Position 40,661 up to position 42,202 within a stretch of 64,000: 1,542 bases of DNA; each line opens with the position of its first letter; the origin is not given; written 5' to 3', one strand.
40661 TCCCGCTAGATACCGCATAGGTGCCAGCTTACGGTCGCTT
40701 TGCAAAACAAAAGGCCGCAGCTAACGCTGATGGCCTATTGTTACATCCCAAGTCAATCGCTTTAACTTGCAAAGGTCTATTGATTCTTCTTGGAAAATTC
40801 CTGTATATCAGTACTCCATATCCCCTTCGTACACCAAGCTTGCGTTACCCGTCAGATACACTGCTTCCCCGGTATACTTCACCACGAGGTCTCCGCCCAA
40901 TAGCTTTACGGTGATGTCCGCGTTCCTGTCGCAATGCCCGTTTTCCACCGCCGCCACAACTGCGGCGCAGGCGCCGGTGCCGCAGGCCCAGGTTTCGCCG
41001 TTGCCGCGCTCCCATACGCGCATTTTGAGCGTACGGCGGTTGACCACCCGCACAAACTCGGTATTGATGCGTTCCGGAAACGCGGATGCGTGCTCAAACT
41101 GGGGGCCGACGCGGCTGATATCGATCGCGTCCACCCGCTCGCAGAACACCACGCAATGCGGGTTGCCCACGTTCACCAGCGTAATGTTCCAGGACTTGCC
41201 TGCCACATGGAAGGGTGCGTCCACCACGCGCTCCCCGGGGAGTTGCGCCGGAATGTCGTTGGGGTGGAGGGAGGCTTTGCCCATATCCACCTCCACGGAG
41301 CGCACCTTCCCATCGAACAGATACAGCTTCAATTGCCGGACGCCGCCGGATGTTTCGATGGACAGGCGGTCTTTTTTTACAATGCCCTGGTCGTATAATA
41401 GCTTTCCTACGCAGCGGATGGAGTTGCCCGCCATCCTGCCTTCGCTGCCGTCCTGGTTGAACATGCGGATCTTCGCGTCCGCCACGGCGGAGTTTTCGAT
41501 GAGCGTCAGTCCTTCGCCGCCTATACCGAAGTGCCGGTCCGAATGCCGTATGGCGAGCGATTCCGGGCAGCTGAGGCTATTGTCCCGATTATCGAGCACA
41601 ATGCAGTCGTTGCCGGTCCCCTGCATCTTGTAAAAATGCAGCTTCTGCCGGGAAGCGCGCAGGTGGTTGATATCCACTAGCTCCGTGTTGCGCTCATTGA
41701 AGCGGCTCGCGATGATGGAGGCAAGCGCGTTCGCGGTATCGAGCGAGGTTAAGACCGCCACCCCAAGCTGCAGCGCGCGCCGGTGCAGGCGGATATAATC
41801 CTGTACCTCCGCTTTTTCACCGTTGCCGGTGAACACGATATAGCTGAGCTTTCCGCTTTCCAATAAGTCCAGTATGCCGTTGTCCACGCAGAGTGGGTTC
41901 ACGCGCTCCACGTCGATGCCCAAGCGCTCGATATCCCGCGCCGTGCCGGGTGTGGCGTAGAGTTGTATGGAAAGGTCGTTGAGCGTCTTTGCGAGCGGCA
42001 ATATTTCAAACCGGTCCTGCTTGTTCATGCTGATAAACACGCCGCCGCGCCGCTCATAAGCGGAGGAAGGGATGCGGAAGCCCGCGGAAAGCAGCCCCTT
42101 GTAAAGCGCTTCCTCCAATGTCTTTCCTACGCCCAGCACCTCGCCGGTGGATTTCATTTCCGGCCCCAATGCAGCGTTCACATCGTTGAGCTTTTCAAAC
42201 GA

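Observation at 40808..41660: carB is fused in frame to a DapF-like domain that lacks the first catalytic cysteine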

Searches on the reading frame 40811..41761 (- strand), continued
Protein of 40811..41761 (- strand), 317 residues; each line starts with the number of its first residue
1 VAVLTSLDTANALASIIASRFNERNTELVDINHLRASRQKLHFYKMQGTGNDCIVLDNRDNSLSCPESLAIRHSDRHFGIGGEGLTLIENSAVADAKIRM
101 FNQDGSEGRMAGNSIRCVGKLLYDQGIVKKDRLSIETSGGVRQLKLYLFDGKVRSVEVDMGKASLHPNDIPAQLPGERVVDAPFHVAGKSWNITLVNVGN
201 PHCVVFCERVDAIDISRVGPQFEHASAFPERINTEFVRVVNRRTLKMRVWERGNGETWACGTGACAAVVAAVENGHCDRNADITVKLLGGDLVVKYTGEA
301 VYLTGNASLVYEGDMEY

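Call 70: find_homologous_proteins(query=L065:1916-2770:+)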
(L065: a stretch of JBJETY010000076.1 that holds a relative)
Query L065:1916-2770:+ (285 aa): 8000 proteins with E <= 0.001 among 8000 candidates; the best 120 are listed.
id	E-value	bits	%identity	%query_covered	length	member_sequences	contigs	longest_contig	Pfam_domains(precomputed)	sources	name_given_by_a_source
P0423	5.3e-184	628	97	100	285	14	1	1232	PF01678.25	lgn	-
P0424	3.3e-156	537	83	100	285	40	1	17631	PF01678.25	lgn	-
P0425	2.9e-128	445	71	100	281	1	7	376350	PF02567.22,PF01678.25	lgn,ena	-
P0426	3.0e-128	445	71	100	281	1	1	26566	PF02567.22,PF01678.25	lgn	-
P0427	4.2e-128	445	71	100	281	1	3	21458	PF02567.22,PF01678.25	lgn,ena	-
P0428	4.7e-128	444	71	100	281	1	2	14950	PF02567.22,PF01678.25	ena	-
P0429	8.1e-128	444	71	100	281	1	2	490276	PF02567.22,PF01678.25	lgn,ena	-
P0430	9.1e-128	443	70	100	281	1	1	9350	PF02567.22,PF01678.25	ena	-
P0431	9.8e-128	443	70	100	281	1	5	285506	PF02567.22,PF01678.25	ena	-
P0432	1.2e-127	443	71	100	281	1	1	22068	PF02567.22,PF01678.25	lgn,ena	-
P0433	1.4e-127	443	70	100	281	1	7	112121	PF02567.22,PF01678.25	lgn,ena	-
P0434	1.4e-127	443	71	100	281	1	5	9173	PF02567.22,PF01678.25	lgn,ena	-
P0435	2.2e-127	442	70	100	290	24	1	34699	PF02567.22,PF01678.25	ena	-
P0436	3.0e-127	442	70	100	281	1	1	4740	PF02567.22,PF01678.25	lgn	-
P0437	3.1e-127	442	70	100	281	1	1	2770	PF02567.22,PF01678.25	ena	-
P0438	3.5e-127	442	70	100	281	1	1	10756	PF02567.22,PF01678.25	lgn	-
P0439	3.6e-127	442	70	100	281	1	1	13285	PF02567.22,PF01678.25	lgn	-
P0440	3.8e-127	441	70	100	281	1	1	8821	PF02567.22,PF01678.25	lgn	-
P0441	4.2e-127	441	70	100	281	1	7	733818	PF02567.22,PF01678.25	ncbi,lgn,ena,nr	ncbi:carbamoyl-phosphate synthase large subunit [Acidaminococcus sp. CAG:917]|nr:carbamoyl-phosphate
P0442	4.6e-127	441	70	100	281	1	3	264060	PF02567.22,PF01678.25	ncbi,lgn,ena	-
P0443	4.7e-127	441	70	100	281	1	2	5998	PF02567.22,PF01678.25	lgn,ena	-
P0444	4.8e-127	441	70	100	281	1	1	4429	PF02567.22,PF01678.25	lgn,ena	-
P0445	5.4e-127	441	70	100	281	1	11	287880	PF02567.22,PF01678.25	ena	-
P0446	5.5e-127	441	70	100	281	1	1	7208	PF02567.22,PF01678.25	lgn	-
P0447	6.3e-127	441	70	100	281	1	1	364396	PF02567.22,PF01678.25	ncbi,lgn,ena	-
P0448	6.6e-127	441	70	100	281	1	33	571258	PF02567.22,PF01678.25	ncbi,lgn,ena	-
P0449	1.2e-126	440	70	100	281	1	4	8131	PF02567.22,PF01678.25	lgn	-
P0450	1.3e-126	440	70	100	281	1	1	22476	PF02567.22,PF01678.25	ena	-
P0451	1.4e-126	440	70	100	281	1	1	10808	PF02567.22,PF01678.25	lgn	-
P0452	1.5e-126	439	70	100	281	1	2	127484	PF02567.22,PF01678.25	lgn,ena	-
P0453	1.7e-126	439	70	100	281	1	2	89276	PF02567.22,PF01678.25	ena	-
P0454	2.0e-126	439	70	100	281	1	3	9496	PF02567.22,PF01678.25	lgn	-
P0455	2.2e-126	439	70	100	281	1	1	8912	PF02567.22,PF01678.25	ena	-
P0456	2.3e-126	439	70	100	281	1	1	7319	PF02567.22,PF01678.25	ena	-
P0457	2.5e-126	439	70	100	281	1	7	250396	PF02567.22,PF01678.25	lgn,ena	-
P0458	5.0e-126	438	70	100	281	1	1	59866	PF02567.22,PF01678.25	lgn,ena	-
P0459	2.6e-124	432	70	97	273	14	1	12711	PF02567.22,PF01678.25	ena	-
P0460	6.1e-124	431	71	97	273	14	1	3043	PF02567.22,PF01678.25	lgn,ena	-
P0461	1.7e-123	429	71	97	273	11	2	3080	PF02567.22,PF01678.25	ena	-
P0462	2.4e-123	429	70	97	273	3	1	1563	PF02567.22,PF01678.25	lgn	-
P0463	2.7e-123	429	70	97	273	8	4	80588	PF02567.22,PF01678.25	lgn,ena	-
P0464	9.7e-123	427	70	97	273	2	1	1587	PF02567.22,PF01678.25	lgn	-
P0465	1.3e-122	427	70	97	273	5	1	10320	PF02567.22,PF01678.25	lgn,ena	-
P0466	3.9e-121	422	68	100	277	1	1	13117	PF01678.25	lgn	-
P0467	5.1e-121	421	64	99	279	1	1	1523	PF01678.25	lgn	-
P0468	6.9e-121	421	66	99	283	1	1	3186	PF01678.25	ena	-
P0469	1.4e-120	420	65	99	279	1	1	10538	PF01678.25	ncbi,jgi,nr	ncbi:MAG: carB [Oscillospiraceae bacterium]|jgi:carbamoyl-phosphate synthase large subunit|nr:carB [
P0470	3.3e-120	419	68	98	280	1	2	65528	PF01678.25,PF05544.17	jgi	-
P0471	8.8e-120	417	66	99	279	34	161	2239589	PF01678.25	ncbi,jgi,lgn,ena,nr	ncbi:MAG TPA: diaminopimelate epimerase [Bacillota bacterium]|jgi:carbamoyl-phosphate synthase large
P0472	9.3e-120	417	65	99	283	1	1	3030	PF01678.25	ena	-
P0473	1.6e-119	416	67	99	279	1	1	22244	PF01678.25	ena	-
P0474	1.8e-119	416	68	98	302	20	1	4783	PF01678.25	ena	-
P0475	2.6e-119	416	64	99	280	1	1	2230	PF02567.22,PF01678.25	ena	-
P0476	3.4e-119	415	67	99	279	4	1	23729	PF01678.25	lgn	-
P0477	3.5e-119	415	64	99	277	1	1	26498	PF01678.25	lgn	-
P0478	6.3e-119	414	63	99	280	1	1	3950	PF02567.22,PF01678.25,PF05544.17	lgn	-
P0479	7.3e-119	414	66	99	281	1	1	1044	PF01678.25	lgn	-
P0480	8.1e-119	414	63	99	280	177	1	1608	PF02567.22,PF01678.25,PF05544.17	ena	-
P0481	8.3e-119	414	68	98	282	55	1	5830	PF01678.25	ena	-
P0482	9.0e-119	414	63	99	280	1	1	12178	PF02567.22,PF01678.25,PF05544.17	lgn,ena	-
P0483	1.0e-118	414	63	99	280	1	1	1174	PF02567.22,PF01678.25,PF05544.17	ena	-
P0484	1.1e-118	414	63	99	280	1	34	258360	PF02567.22,PF01678.25,PF05544.17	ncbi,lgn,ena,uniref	ncbi:diaminopimelate epimerase [Butyricicoccus sp.]|uniref:diaminopimelate epimerase n=1 Tax=Butyric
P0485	1.1e-118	414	63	99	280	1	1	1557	PF02567.22,PF01678.25,PF05544.17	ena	-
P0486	1.2e-118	414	63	99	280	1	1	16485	PF02567.22,PF01678.25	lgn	-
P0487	1.3e-118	413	65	99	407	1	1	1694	PF02142.28,PF01678.25,PF05544.17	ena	-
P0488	1.4e-118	413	66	99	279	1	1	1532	PF01678.25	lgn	-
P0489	1.5e-118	413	64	99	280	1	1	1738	PF02567.22,PF01678.25,PF05544.17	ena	-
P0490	1.6e-118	413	63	99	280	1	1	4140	PF02567.22,PF01678.25,PF05544.17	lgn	-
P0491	1.7e-118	413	67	98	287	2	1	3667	PF01678.25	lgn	-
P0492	2.2e-118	413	63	99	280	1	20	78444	PF02567.22,PF01678.25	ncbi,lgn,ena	-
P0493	2.7e-118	412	63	99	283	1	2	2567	PF02567.22,PF01678.25,PF05544.17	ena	-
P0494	2.9e-118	412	63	99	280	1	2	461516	PF02567.22,PF01678.25,PF05544.17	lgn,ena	-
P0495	3.0e-118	412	63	99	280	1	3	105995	PF02567.22,PF01678.25,PF05544.17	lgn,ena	-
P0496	3.6e-118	412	63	99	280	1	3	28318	PF02567.22,PF01678.25,PF05544.17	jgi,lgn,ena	-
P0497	3.6e-118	412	63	99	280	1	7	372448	PF02567.22,PF01678.25,PF05544.17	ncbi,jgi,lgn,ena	jgi:diaminopimelate epimerase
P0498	3.7e-118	412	63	99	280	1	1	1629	PF02567.22,PF01678.25,PF05544.17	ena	-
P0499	3.8e-118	412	67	99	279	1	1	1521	PF02567.22,PF01678.25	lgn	-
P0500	4.0e-118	412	63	99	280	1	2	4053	PF02567.22,PF01678.25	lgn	-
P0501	4.2e-118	412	67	99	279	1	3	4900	PF01678.25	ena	-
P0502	4.4e-118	412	63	99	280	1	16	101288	PF02567.22,PF01678.25,PF05544.17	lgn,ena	-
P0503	4.4e-118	412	65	99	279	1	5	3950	PF01678.25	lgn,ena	-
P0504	4.5e-118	412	63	99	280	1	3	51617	PF02567.22,PF01678.25,PF05544.17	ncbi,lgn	-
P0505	4.5e-118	412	64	99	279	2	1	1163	PF01678.25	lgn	-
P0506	4.8e-118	412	67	99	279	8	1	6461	PF01678.25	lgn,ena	-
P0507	6.0e-118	411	63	99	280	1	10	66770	PF02567.22,PF01678.25,PF05544.17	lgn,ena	-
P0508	6.4e-118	411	63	99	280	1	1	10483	PF01678.25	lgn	-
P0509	6.5e-118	411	63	99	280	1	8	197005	PF02567.22,PF01678.25,PF05544.17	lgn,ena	-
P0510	6.7e-118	411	63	99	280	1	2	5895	PF02567.22,PF01678.25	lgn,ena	-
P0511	7.0e-118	411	66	98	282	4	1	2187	PF01678.25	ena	-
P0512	7.1e-118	411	63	99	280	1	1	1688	PF02567.22,PF01678.25,PF05544.17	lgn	-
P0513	8.1e-118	411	63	99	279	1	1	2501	PF01678.25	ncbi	-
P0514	9.1e-118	411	65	99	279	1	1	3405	PF01678.25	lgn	-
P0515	9.1e-118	411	63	99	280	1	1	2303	PF02567.22,PF01678.25,PF05544.17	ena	-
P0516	9.5e-118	411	63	99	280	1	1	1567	PF02567.22,PF01678.25,PF05544.17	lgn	-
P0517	1.0e-117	411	65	99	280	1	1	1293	PF01678.25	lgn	-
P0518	1.0e-117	411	63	99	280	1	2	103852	PF02567.22,PF01678.25,PF05544.17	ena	-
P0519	1.0e-117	411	63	99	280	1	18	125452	PF02567.22,PF01678.25,PF05544.17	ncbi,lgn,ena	-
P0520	1.0e-117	411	61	99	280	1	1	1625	PF02567.22,PF01678.25,PF05544.17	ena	-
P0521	1.0e-117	410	63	99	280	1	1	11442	PF02567.22,PF01678.25,PF05544.17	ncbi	-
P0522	1.1e-117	410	66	98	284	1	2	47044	PF01678.25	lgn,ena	-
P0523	1.1e-117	410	63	99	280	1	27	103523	PF02567.22,PF01678.25,PF05544.17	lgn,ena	-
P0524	1.2e-117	410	63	99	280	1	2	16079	PF02567.22,PF01678.25,PF05544.17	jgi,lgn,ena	-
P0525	1.4e-117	410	62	99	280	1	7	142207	PF02567.22,PF01678.25,PF05544.17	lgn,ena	-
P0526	1.4e-117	410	65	98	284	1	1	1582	PF01678.25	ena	-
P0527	1.5e-117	410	63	99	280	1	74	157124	PF02567.22,PF01678.25,PF05544.17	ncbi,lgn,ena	-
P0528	1.7e-117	410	63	99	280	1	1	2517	PF02567.22,PF01678.25,PF05544.17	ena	-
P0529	1.8e-117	410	62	99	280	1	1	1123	PF02567.22,PF01678.25,PF05544.17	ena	-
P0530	1.9e-117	410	65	99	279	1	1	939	PF01678.25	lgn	-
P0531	2.1e-117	409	66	98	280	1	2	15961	PF01678.25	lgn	-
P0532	2.1e-117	409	63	99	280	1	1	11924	PF02567.22,PF01678.25,PF05544.17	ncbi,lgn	-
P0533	2.2e-117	409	63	99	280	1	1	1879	PF02567.22,PF01678.25,PF05544.17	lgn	-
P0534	2.3e-117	409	63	99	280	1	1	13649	PF02567.22,PF01678.25,PF05544.17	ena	-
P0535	2.4e-117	409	64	99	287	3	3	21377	PF01678.25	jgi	-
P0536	2.6e-117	409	63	99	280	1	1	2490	PF01678.25,PF05544.17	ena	-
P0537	2.8e-117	409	64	99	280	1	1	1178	PF02567.22,PF01678.25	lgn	-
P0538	2.8e-117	409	65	99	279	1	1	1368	PF01678.25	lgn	-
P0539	3.2e-117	409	65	98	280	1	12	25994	PF01678.25,PF05544.17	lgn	-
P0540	3.3e-117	409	63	99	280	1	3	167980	PF02567.22,PF01678.25,PF05544.17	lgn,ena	-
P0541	3.4e-117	409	62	99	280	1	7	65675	PF02567.22,PF01678.25,PF05544.17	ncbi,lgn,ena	-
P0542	3.4e-117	409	64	99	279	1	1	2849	PF01678.25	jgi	jgi:diaminopimelate epimerase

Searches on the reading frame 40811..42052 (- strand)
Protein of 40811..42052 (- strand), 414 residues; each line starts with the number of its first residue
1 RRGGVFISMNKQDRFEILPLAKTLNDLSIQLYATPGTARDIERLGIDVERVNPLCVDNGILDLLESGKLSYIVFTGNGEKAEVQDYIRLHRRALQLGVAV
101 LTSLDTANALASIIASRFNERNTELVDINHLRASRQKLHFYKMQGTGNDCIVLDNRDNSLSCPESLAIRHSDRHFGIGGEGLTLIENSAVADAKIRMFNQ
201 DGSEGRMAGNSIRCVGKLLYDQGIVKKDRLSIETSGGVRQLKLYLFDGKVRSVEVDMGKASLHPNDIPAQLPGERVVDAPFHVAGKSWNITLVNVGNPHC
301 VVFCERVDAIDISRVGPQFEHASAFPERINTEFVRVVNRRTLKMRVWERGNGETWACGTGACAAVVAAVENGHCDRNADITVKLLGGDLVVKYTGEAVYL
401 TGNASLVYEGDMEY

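Call 59: predict_structure(alignment_id=A2)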
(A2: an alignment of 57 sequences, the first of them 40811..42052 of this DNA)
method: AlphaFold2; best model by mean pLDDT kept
length: 414 residues; sequences in the alignment: 57
mean_pLDDT: 88.2   pTM: 0.68
mean pLDDT of the five models: 88.2, 86.8, 86.3, 84.7, 84.6
residues with pLDDT >= 90: 229; 70-90: 164; 50-70: 20; < 50: 1
segments of 3 or more residues with pLDDT < 50: none
pLDDT, mean of each block of 10 residues (from residue 1): 82 81 90 93 92 88 92 83 88 91 87 73 63 84 78 91 83 74 94 91 79 93 93 93 91 94 85 86 91 92 92 91 89 97 92 88 98 98 92 97 88 84
secondary structure, 60 per line:
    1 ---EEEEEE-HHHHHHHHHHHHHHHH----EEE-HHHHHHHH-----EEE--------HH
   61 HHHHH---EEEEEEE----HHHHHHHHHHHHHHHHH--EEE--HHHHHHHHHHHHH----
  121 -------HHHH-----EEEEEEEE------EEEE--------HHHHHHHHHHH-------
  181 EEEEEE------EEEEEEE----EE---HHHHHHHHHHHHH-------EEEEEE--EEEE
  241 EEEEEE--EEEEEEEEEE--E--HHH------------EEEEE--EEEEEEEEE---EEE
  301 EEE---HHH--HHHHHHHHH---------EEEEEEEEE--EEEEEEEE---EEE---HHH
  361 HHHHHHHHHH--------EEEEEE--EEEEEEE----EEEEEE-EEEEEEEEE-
elements in order: E4-9 H11-26 E31-33 H35-42 E48-50 H59-65 E69-75 H80-96 E99-101 H104-116 H128-131 E137-144 E151-154 H163-173 E181-186 E193-199 H209-221 E229-234 E237-246 E249-258 E279-283 E286-294 E298-303 H312-320 E330-338 E341-348 E352-354 H358-370 E379-384 E387-393 E398-403 E405-413

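Call 62: fold_search(model_id=the predicted structure, library=pdb)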
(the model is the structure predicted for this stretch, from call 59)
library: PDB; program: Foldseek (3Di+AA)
matches with E <= 10: 1386; with E <= 0.001: 122
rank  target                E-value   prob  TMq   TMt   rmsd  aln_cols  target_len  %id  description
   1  9mro_A                1.8e-35  1.00  0.61  0.89   2.5       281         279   43  Crystal structures of a cyanobacterial DAP epimerase bound to either D,L-aziDAP or D,L-alpha-methyl DAP (released 2025-07-16)
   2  2otn_A                8.2e-35  1.00  0.60  0.83   3.4       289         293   37  Crystal structure of the catalytically active form of diaminopimelate epimerase from Bacillus anthracis (released 2008-03-04)
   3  8qzy_A                1.2e-34  1.00  0.58  0.84   3.5       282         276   36  Structural and biochemical characterization of diaminopimelate epimerase from Pseudomonas aeruginosa (released 2024-11-06)
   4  3ejx_D                3.2e-34  1.00  0.62  0.84   3.9       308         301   40  Crystal structure of diaminopimelate epimerase from Arabidopsis thaliana in complex with LL-AziDAP (released 2009-02-17)
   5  3ejx_B                1.0e-33  1.00  0.61  0.87   2.8       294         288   42  Crystal structure of diaminopimelate epimerase from Arabidopsis thaliana in complex with LL-AziDAP (released 2009-02-17)
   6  3ejx_A                1.8e-33  1.00  0.61  0.86   2.7       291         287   42  Crystal structure of diaminopimelate epimerase from Arabidopsis thaliana in complex with LL-AziDAP (released 2009-02-17)
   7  8qzy_B                1.2e-32  1.00  0.60  0.86   3.2       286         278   36  Structural and biochemical characterization of diaminopimelate epimerase from Pseudomonas aeruginosa (released 2024-11-06)
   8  2otn_B                1.4e-32  1.00  0.53  0.72   4.8       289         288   36  Crystal structure of the catalytically active form of diaminopimelate epimerase from Bacillus anthracis (released 2008-03-04)
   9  5ha4_A                9.0e-32  1.00  0.59  0.85   3.2       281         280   36  Structure of a diaminopimelate epimerase from Acinetobacter baumannii (released 2016-01-27)
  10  2q9h                  1.7e-31  1.00  0.57  0.84   3.4       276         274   33  Crystal structure of the C73S mutant of diaminopimelate epimerase (released 2007-10-23)
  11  5ha4_B                1.8e-31  1.00  0.60  0.85   3.2       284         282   35  Structure of a diaminopimelate epimerase from Acinetobacter baumannii (released 2016-01-27)
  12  4ijz_A                5.0e-31  1.00  0.56  0.82   3.7       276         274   35  Crystal structure of diaminopimelate epimerase from Escherichia coli (released 2013-02-20)
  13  2q9j                  5.3e-31  1.00  0.57  0.83   3.6       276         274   33  Crystal structure of the C217S mutant of diaminopimelate epimerase (released 2007-10-23)
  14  1bwz                  5.7e-31  1.00  0.57  0.83   3.6       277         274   34  DIAMINOPIMELATE EPIMERASE FROM HEMOPHILUS INFLUENZAE (released 1998-12-16)
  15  4ik0_B                8.7e-31  1.00  0.57  0.84   3.4       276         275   34  Crystal structure of diaminopimelate epimerase Y268A mutant from Escherichia coli (released 2013-02-20)
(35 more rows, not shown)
